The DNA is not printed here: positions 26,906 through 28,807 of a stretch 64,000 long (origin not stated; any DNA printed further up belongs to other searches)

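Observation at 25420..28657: Secreted TolB_N/CsgG-like TPR protein plus HExxH membrane protein completing the CHAT locus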

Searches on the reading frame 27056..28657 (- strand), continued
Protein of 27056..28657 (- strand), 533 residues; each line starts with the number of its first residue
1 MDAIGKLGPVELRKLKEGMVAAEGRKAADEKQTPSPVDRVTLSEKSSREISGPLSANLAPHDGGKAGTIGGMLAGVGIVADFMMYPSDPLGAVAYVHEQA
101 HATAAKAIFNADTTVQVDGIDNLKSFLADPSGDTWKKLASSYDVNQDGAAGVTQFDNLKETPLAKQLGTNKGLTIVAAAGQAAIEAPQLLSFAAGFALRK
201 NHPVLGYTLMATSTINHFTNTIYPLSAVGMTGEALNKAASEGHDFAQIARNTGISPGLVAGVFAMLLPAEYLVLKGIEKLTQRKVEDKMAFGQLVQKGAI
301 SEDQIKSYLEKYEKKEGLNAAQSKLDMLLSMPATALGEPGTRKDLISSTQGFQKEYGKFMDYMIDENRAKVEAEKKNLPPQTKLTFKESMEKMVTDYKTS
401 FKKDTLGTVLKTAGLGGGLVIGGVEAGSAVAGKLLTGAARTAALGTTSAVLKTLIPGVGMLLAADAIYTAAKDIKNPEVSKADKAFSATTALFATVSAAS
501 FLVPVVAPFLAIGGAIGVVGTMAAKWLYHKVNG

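Call 41: find_encoding_contigs(protein=P0058, flank=10000, max_places=2)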
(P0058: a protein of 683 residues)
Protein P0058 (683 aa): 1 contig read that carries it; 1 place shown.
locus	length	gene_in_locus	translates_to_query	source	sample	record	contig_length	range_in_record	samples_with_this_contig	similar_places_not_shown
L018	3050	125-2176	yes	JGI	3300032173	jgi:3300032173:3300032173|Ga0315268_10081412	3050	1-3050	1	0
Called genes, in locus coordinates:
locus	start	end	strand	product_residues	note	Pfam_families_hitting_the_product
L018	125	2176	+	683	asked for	-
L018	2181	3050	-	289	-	?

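Call 53: search_protein_families(library=pfam, proteins=[P0096, P0098, P0104, P0106, P0107, P0109, P0114, P0121, P0129, P0147], max_evalue=1)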
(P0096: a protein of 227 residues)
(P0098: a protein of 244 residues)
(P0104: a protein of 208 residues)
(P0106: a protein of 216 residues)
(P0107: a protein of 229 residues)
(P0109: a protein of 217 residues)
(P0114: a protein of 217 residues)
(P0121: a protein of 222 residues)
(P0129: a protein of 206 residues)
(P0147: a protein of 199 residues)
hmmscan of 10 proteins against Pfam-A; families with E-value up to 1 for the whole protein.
P0096 (227 aa): 2 families
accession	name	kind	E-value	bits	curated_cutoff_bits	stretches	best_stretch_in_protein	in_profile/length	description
PF10762.14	DUF2583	-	0.097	13.6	27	1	140-187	3-50/88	Protein of unknown function (DUF2583)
PF17596.7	DUF5492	-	0.24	12.2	27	1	64-113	17-66/80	Family of unknown function (DUF5492)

P0098 (244 aa): 2 families
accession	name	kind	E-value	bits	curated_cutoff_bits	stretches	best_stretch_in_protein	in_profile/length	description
PF13398.12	Peptidase_M50B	-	0.016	15.4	26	1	78-160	23-95/201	Peptidase M50B-like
PF02163.28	Peptidase_M50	-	0.15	11.8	27.2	1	77-182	7-106/221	Peptidase family M50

P0104 (208 aa): 2 families
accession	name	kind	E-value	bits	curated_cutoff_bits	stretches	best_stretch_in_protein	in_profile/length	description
PF10890.13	Cyt_b-c1_8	-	0.11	13.3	24.3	0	151-196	9-56/72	Cytochrome b-c1 complex subunit 8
PF13398.12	Peptidase_M50B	-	0.15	12.2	26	0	53-90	25-61/201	Peptidase M50B-like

P0106 (216 aa): 1 family
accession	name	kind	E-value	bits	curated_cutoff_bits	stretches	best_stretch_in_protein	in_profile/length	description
PF13398.12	Peptidase_M50B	-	0.0017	18.6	26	1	46-83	24-60/201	Peptidase M50B-like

P0107 (229 aa): 2 families
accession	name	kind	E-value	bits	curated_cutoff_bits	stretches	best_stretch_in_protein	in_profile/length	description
PF17592.7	DUF5489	-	0.038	15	27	1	193-222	3-32/78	Family of unknown function (DUF5489)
PF10462.15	Peptidase_M66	-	0.15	11.4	20.6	1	56-83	177-206/306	Peptidase M66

P0109 (217 aa): 2 families
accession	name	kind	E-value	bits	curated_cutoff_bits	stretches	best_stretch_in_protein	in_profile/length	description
PF13398.12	Peptidase_M50B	-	0.0029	17.8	26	1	55-91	23-58/201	Peptidase M50B-like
PF02163.28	Peptidase_M50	-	0.79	9.4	27.2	0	54-135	7-103/221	Peptidase family M50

P0114 (217 aa): 1 family
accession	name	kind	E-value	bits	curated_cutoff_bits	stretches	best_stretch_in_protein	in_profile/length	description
PF02163.28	Peptidase_M50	-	0.014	15.2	27.2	1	64-158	10-106/221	Peptidase family M50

P0121 (222 aa): 4 families
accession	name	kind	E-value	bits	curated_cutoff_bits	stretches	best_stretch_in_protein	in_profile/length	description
PF13398.12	Peptidase_M50B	-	0.012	15.8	26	1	64-100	25-60/201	Peptidase M50B-like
PF02163.28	Peptidase_M50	-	0.019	14.7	27.2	1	63-141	9-103/221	Peptidase family M50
PF04298.18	Zn_peptidase_2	-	0.068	13.1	27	1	59-80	85-106/218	Putative neutral zinc metallopeptidase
PF13583.11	Reprolysin_4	-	0.18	11.9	22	1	52-88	128-162/203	Metallo-peptidase family M12B Reprolysin-like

P0129 (206 aa): 1 family
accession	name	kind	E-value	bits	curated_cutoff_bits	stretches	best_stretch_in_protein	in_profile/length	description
PF13398.12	Peptidase_M50B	-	0.06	13.5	26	1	53-86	25-58/201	Peptidase M50B-like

P0147 (199 aa): 1 family
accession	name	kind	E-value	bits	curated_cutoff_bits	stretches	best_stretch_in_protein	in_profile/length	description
PF02163.28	Peptidase_M50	-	0.028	14.2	27.2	1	44-133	10-106/221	Peptidase family M50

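Call 54: list_cluster_members(proteins=[window:27056-28657:-, window:15201-17825:-, window:21948-25283:-])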
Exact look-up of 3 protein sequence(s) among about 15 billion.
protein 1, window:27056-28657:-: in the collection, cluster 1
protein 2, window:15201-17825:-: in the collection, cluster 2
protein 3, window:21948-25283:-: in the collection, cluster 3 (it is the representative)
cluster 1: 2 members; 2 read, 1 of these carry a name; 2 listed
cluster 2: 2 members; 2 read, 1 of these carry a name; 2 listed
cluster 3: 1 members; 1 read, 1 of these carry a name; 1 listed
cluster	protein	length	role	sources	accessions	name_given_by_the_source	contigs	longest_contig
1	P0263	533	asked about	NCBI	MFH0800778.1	MAG: hypothetical protein V2A78_00115 [bacterium]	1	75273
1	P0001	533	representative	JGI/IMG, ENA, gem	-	-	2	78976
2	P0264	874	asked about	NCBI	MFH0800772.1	MAG: alanine--tRNA ligase [bacterium]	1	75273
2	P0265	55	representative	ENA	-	-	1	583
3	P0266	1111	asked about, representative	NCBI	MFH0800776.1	MAG: CHAT domain-containing tetratricopeptide repeat protein [bacterium]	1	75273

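Call 61: search_protein_families(library=padloc, proteins=[window:27056-28657:-], max_evalue=0.01)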
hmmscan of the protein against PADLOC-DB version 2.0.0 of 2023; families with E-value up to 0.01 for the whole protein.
window:27056-28657:- (533 aa): 0 families

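Call 65: predict_structure(alignment_id=A2)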
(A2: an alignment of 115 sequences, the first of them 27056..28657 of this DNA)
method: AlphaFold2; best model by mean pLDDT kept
length: 533 residues; sequences in the alignment: 115
mean_pLDDT: 78.4   pTM: 0.66
mean pLDDT of the five models: 78.4, 76.8, 74.9, 74.6, 74.2
residues with pLDDT >= 90: 269; 70-90: 112; 50-70: 50; < 50: 102
segments of 3 or more residues with pLDDT < 50: 1-67, 69-75, 422-436, 438-447
pLDDT, mean of each block of 10 residues (from residue 1): 35 42 38 35 36 34 42 49 59 93 98 96 93 90 93 97 97 97 93 90 81 86 95 97 97 97 95 95 95 97 98 98 97 93 94 97 98 96 75 77 80 60 43 42 48 66 83 92 90 81 67 69 76 68
secondary structure, 60 per line:
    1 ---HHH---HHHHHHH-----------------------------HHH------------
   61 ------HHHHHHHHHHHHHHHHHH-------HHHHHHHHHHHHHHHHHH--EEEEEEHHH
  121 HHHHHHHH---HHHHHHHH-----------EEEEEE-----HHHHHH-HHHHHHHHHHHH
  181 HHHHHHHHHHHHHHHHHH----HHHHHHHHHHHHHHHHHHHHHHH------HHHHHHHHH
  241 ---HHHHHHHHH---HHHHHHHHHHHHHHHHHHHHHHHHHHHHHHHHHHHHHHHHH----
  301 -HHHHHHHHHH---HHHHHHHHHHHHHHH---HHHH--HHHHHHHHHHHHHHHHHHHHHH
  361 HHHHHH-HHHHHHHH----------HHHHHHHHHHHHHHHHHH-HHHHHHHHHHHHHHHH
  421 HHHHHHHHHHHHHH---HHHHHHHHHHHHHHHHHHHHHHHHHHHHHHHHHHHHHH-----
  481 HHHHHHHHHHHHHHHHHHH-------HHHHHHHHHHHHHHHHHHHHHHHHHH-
elements in order: H10-16 H67-84 H92-109 E112-117 H118-128 H132-139 E151-156 H162-167 H169-198 H203-225 H232-240 H244-252 H256-296 H302-311 H315-329 H333-336 H339-366 H368-375 H386-403 H405-434 H438-475 H481-499 H507-532

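Call 67: fold_search(model_id=the predicted structure, library=pdb)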
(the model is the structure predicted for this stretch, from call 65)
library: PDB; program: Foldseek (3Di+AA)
matches with E <= 10: 96; with E <= 0.001: 0
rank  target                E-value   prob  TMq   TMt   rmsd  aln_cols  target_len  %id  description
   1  9g9n_A                6.4e-01  0.07  0.10  0.12  26.6       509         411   11  Lipid III flippase WzxE with NB10 and NB7 nanobodies in inward-facing conformation - crystal 1 (released 2025-01-22)
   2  6ids                  7.0e-01  0.10  0.13  0.15  28.1       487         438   12  Crystal structure of Vibrio cholerae MATE transporter VcmN D35N mutant (released 2019-01-16)
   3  9uwd                  1.1e+00  0.07  0.12  0.14  29.8       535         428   11  Cryo-EM structure of inactive-DP1 (released 2025-05-28)
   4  4qiq                  1.3e+00  0.04  0.09  0.10  23.9       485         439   13  Crystal structure of D-xylose-proton symporter (released 2014-08-06)
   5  6hfb_C                1.6e+00  0.06  0.11  0.12  28.2       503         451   12  Outward-facing conformation of a multidrug resistance MATE family transporter of the MOP superfamily. (released 2019-06-12)
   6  9ekz_A                1.7e+00  0.08  0.10  0.11  17.4       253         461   11  (+)ML-SI3 bound TRPML2 in an open state (released 2025-06-18)
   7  4mlb_C                1.9e+00  0.06  0.11  0.13  27.7       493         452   11  Reverse polarity of binding pocket suggests different function of a MOP superfamily transporter from Pyrococcus furios (released 2013-09-25)
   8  5uen_A                2.1e+00  0.06  0.12  0.15  20.6       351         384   10  Crystal structure of the human adenosine A1 receptor A1AR-bRIL in complex with the covalent antagonist DU172 at 3.2A r (released 2017-03-01)
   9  9g3z_B                2.1e+00  0.06  0.11  0.09  20.4       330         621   12  Structure of the Open gamma-Tubulin Ring Complex from Pig Brain (released 2024-10-02)
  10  9jtw_A                2.1e+00  0.02  0.08  0.10  28.2       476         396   11  AtALMT1 with LMNG and sterol mimic CHS (released 2025-03-12)
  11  9el0_A                2.2e+00  0.08  0.10  0.11  16.8       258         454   11  ML2-SA1 bound TRPML2 in a pre-open state (released 2025-06-18)
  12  4igg_B                2.5e+00  0.06  0.13  0.10  28.4       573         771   10  Full-length human alpha-catenin crystal structure (released 2012-12-26)
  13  4ol0_B                2.6e+00  0.03  0.11  0.08  30.4       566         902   11  Crystal structure of transportin-SR2, a karyopherin involved in human disease, in complex with Ran (released 2014-04-09)
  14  4dcn_D                2.7e+00  0.14  0.11  0.24  19.5       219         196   16  Crystal Structure Analysis of the Arfaptin2 BAR domain in Complex with ARL1 (released 2012-06-13)
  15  8sin_A                2.7e+00  0.10  0.08  0.12  21.3       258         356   10  KCNQ1 with voltage sensor in the down conformation (released 2023-05-31)
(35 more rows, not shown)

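Call 70: search_solved_structures(query=A2, max_evalue=10, show_alignments=2)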
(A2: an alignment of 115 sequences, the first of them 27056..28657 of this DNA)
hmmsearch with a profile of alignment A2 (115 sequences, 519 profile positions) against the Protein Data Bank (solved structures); distinct sequences matched with E-value up to 10: 15.
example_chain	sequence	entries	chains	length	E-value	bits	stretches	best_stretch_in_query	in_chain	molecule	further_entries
9sob_A24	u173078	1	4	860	0.0034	19.7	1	250-345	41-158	Nuclear pore complex protein NUP93A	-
4ltb_A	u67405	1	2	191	0.019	17.3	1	282-356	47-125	Tripartite motif-containing 25 variant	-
5nt1_A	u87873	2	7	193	0.019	17.2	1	282-356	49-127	E3 ubiquitin/ISG15 ligase TRIM25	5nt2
6fln_A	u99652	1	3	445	0.067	15.5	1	282-355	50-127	E3 ubiquitin/ISG15 ligase TRIM25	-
4cfg_A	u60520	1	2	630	0.27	13.4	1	282-355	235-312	E3 UBIQUITIN/ISG15 LIGASE TRIM25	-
5l3w_A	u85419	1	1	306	1.2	11.4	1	256-379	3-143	Signal recognition particle receptor FtsY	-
1nu9_C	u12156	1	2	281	2.2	10.5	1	255-344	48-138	Staphylocoagulase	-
1nu7_D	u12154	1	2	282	2.2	10.5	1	255-344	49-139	Staphylocoagulase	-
9jm7_B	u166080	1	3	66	2.4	10.3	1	328-357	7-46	LRD-2V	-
7rmx_A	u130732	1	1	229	2.6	10.2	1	268-416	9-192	Tunable symmetric protein, D_3_212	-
7uni_A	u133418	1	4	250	4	9.6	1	296-420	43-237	SP2-ZnPPaM designed chlorophyll dimer protein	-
7unh_A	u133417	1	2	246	4.3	9.5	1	296-420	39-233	SP2 designed chlorophyll dimer protein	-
5cwf_A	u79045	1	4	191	4.6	9.4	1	327-431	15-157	Designed helical repeat protein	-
7bqr_A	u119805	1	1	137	6.4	8.9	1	262-350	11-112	Mussoc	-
8f5h_A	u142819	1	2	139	8.2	8.6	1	288-344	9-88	S2hlx_EX_19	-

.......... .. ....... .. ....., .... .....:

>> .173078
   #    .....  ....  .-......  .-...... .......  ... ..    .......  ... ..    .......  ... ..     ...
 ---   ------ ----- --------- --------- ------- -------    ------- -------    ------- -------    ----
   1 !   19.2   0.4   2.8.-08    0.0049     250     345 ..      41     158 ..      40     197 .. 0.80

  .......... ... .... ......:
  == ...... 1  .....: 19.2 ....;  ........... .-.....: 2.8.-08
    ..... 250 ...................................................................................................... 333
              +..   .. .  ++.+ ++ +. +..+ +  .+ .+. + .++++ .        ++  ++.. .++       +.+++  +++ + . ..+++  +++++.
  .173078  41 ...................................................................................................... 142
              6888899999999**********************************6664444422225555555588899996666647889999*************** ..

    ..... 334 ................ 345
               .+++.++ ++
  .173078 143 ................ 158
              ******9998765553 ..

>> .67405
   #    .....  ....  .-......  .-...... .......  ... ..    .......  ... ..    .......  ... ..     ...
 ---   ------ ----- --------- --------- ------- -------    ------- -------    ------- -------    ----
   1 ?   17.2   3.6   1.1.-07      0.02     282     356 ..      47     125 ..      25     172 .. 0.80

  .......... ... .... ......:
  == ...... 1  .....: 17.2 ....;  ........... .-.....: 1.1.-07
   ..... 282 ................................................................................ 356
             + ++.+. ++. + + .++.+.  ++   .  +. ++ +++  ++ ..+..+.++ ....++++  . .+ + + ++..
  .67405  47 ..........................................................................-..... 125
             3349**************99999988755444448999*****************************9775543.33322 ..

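Call 71: fold_search(model_id=the predicted structure, library=viral)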
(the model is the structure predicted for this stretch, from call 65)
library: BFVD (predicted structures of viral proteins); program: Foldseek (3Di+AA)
matches with E <= 10: 164; with E <= 0.001: 0
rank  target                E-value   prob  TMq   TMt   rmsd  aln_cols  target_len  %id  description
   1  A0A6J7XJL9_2          9.9e-02  0.21  0.14  0.08  29.2       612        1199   12  DdrB-like domain-containing protein [uncultured Caudovirales phage]
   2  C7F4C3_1              2.9e-01  0.08  0.10  0.07  31.4       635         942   14  (no name in the UniProt tables at hand)
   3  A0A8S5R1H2            3.6e-01  0.12  0.09  0.15  19.3       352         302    8  Virion structural protein [Myoviridae sp. ctxjh1]
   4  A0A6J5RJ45            4.5e-01  0.11  0.12  0.13  30.8       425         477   13  Uncharacterized protein [uncultured Caudovirales phage]
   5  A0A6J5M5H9            5.1e-01  0.06  0.09  0.08  28.8       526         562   11  Tape_meas_TP901, phage tail tape measure protein, TP901 family, core region [uncultured Caudovirales phage]
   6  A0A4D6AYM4            5.1e-01  0.05  0.09  0.07  39.6       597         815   13  (no name in the UniProt tables at hand)
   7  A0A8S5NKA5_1          5.4e-01  0.06  0.10  0.07  28.5       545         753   13  Tail tape measure [Siphoviridae sp. ctK0l2]
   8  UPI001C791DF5         6.4e-01  0.09  0.10  0.07  26.1       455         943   14  (no name look-up for this kind of identifier)
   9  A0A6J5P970            6.7e-01  0.08  0.09  0.07  31.0       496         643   12  Uncharacterized protein [uncultured Caudovirales phage]
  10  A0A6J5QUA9            7.0e-01  0.06  0.10  0.05  40.4       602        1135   10  Uncharacterized protein [uncultured Caudovirales phage]
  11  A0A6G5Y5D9            7.6e-01  0.10  0.15  0.12  30.0       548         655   15  (no name in the UniProt tables at hand)
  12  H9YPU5                7.9e-01  0.08  0.13  0.11  25.3       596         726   13  (no name in the UniProt tables at hand)
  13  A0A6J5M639            7.9e-01  0.06  0.08  0.09  36.5       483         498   12  Uncharacterized protein (Fragment) [uncultured Caudovirales phage]
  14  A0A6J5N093            8.3e-01  0.08  0.12  0.10  26.2       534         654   13  Bacteriophage lambda, GpH, tail tape measure, C-terminal [uncultured Caudovirales phage]
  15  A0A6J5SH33            8.6e-01  0.06  0.10  0.07  30.2       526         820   13  Uncharacterized protein [uncultured Caudovirales phage]
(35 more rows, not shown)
